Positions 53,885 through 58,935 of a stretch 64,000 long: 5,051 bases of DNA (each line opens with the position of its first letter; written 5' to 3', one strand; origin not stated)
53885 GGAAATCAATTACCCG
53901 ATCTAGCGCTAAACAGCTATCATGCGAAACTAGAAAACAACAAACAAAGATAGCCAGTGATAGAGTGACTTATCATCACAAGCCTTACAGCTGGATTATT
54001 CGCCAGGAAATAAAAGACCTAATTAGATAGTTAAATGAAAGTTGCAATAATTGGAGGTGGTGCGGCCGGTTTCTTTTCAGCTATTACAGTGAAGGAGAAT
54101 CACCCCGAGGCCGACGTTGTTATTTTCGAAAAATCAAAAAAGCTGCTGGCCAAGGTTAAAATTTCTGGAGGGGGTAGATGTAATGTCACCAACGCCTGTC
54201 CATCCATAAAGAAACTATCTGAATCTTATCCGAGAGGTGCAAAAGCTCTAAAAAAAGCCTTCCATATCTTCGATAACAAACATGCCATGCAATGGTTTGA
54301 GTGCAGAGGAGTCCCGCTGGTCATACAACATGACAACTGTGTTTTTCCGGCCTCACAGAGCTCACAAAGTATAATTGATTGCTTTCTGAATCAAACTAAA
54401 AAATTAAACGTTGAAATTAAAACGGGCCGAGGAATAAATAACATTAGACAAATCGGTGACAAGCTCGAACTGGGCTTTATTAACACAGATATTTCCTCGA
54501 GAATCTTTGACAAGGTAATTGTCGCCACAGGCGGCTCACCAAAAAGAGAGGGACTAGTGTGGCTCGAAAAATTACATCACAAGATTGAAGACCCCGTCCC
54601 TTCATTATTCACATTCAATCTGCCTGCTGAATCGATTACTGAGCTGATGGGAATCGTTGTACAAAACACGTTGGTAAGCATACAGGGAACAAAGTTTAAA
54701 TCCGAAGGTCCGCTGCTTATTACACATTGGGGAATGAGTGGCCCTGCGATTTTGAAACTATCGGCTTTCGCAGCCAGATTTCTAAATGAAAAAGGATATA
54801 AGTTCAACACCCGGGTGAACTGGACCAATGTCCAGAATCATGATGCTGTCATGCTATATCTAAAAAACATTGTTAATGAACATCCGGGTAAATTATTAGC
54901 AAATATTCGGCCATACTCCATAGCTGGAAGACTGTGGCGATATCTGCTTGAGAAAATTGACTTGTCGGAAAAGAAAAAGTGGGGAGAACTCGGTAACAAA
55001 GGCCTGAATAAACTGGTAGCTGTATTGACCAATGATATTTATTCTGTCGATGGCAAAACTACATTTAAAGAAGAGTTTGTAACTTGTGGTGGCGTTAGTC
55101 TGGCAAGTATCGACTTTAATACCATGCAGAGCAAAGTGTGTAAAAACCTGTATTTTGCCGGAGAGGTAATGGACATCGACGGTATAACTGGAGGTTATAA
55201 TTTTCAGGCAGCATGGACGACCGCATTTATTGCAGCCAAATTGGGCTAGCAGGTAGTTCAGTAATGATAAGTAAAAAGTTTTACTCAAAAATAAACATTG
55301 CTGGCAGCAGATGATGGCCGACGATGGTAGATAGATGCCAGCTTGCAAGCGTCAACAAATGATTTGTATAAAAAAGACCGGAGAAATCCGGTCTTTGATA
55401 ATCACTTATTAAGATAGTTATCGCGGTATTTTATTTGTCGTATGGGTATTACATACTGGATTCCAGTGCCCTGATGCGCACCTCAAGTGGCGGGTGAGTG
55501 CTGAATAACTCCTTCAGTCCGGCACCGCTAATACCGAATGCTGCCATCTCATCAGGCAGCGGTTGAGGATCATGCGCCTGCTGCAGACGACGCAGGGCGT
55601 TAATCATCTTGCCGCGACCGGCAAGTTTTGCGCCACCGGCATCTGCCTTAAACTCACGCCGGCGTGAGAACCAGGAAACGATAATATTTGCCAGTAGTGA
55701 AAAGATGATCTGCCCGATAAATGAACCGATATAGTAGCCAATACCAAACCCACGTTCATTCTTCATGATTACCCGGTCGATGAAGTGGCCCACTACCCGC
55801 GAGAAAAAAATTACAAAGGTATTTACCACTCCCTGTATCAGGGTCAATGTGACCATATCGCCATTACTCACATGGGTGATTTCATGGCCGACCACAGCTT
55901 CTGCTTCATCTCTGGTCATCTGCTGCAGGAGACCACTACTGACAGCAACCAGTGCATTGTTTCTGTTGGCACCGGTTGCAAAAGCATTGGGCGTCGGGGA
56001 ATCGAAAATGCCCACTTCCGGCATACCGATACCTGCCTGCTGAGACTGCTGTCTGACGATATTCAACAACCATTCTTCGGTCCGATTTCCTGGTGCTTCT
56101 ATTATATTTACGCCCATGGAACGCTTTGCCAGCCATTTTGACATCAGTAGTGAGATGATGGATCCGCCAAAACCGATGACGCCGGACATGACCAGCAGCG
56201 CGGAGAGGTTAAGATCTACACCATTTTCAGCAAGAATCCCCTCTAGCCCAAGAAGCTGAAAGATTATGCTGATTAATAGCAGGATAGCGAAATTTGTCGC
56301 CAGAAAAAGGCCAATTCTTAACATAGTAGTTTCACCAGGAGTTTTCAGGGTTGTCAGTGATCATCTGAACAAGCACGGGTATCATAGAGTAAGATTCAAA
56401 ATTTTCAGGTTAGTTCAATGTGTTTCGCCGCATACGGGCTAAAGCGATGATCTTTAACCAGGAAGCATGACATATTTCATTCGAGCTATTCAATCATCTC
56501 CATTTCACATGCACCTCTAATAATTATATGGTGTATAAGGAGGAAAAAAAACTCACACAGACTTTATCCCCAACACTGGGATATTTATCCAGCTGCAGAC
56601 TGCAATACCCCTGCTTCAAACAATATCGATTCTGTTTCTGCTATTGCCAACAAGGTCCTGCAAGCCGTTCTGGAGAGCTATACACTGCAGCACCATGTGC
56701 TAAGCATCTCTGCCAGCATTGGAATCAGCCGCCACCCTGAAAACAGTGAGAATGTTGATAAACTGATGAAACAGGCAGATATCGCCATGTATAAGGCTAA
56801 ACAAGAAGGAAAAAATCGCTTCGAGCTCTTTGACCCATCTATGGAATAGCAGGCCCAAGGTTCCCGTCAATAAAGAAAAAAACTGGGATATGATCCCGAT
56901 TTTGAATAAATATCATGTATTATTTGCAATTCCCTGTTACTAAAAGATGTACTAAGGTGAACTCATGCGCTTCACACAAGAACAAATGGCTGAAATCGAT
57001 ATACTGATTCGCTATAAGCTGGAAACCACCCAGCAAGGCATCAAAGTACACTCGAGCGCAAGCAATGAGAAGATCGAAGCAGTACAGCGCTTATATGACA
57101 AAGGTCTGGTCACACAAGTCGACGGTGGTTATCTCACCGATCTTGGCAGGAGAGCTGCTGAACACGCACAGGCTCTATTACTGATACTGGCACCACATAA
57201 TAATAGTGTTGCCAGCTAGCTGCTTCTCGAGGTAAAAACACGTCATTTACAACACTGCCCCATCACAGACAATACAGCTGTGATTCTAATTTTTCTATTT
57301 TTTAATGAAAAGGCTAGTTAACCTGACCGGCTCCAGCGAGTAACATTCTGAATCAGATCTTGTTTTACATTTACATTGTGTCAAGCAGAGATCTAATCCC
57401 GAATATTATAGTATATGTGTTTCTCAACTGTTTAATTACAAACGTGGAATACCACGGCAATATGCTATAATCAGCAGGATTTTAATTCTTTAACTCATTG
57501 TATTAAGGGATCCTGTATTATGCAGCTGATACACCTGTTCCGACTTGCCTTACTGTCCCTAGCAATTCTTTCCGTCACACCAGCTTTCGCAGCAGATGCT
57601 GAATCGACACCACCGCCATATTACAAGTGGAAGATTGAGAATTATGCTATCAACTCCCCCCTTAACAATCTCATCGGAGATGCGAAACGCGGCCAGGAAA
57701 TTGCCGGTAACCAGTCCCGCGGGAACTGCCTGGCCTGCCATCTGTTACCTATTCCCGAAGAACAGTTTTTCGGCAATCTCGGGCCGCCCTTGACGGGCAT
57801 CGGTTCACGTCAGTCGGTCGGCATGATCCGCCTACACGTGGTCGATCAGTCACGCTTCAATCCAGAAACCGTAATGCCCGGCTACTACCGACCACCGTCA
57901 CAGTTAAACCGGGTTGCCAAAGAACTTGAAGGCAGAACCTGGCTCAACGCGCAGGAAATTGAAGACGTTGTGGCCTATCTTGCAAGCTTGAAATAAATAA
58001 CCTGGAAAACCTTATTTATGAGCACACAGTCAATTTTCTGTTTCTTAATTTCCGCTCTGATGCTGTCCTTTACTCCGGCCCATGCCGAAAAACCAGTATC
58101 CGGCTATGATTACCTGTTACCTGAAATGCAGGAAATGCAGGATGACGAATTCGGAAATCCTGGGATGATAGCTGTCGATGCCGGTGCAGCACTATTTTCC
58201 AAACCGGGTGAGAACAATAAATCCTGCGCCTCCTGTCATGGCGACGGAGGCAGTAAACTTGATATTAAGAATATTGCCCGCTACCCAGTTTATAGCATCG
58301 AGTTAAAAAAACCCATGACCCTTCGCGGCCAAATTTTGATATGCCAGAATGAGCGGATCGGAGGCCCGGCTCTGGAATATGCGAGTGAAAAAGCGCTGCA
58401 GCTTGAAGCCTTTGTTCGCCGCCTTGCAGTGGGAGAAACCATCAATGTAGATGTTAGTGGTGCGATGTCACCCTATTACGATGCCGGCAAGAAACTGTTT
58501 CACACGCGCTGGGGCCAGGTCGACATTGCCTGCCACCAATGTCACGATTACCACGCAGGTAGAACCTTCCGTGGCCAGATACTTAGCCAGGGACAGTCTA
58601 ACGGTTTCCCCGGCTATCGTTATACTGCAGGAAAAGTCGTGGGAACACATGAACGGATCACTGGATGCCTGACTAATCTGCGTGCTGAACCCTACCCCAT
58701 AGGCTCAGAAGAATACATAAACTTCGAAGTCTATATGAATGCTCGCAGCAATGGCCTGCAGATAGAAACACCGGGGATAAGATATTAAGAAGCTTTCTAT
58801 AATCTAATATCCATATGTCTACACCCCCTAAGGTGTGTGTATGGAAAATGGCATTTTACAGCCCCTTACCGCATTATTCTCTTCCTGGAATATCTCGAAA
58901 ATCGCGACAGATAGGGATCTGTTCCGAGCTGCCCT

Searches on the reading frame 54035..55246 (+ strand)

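Call 66: search_protein_families(library=pfam, proteins=[window:54035-55246:+], max_evalue=0.00001)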
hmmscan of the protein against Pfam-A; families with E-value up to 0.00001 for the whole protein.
window:54035-55246:+ (404 aa): 4 families
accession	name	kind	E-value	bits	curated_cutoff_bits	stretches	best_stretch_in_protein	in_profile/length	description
PF03486.20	HI0933_like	-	4.4e-66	223.3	50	1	2-402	2-243/244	HI0933-like protein Rossmann domain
PF22780.1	HI0933_like_1st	-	1.6e-25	90.3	27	1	188-349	1-165/165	HI0933-like protein barrel and H2TH domain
PF07992.20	Pyr_redox_2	-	1.6e-09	38.1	26.1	0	93-179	168-246/291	Pyridine nucleotide-disulphide oxidoreductase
PF00890.30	FAD_binding_2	-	4.2e-06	26.6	20.4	0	3-49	2-46/414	FAD binding domain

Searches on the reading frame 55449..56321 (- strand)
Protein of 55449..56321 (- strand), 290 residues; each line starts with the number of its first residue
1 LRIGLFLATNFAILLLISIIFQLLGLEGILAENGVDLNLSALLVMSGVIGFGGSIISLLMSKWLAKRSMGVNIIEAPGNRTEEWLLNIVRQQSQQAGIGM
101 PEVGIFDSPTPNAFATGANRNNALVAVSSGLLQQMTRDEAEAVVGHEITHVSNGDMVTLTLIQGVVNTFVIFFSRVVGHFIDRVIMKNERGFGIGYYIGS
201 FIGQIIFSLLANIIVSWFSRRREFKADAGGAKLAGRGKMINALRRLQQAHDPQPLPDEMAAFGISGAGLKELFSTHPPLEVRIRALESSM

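Call 94: search_protein_families(library=pfam, proteins=[window:55449-56321:-], max_evalue=0.00001)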
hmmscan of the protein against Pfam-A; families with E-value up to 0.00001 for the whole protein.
window:55449-56321:- (290 aa): 1 family
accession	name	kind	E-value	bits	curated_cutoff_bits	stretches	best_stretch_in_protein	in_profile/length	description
PF01435.24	Peptidase_M48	-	5.6e-38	131.1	20.3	1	80-288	2-184/186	Peptidase family M48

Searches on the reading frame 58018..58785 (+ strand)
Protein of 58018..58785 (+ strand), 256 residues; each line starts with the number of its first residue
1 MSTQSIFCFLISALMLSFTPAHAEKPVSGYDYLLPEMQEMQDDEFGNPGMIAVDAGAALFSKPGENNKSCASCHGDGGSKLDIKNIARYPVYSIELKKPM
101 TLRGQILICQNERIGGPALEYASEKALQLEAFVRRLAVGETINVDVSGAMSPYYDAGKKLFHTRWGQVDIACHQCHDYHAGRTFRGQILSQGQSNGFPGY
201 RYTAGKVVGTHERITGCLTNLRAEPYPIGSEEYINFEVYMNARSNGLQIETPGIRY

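Call 94: search_protein_families(library=pfam, proteins=[window:58018-58785:+], max_evalue=0.00001)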
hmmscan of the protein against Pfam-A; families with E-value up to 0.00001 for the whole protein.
window:58018-58785:+ (256 aa): 1 family
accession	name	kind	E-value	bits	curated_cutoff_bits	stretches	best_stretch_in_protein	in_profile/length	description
PF21342.2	SoxA-TsdA_cyt-c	-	3.7e-27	94.6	27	2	56-141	2-87/88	SoxA/TsdA, cytochrome c domain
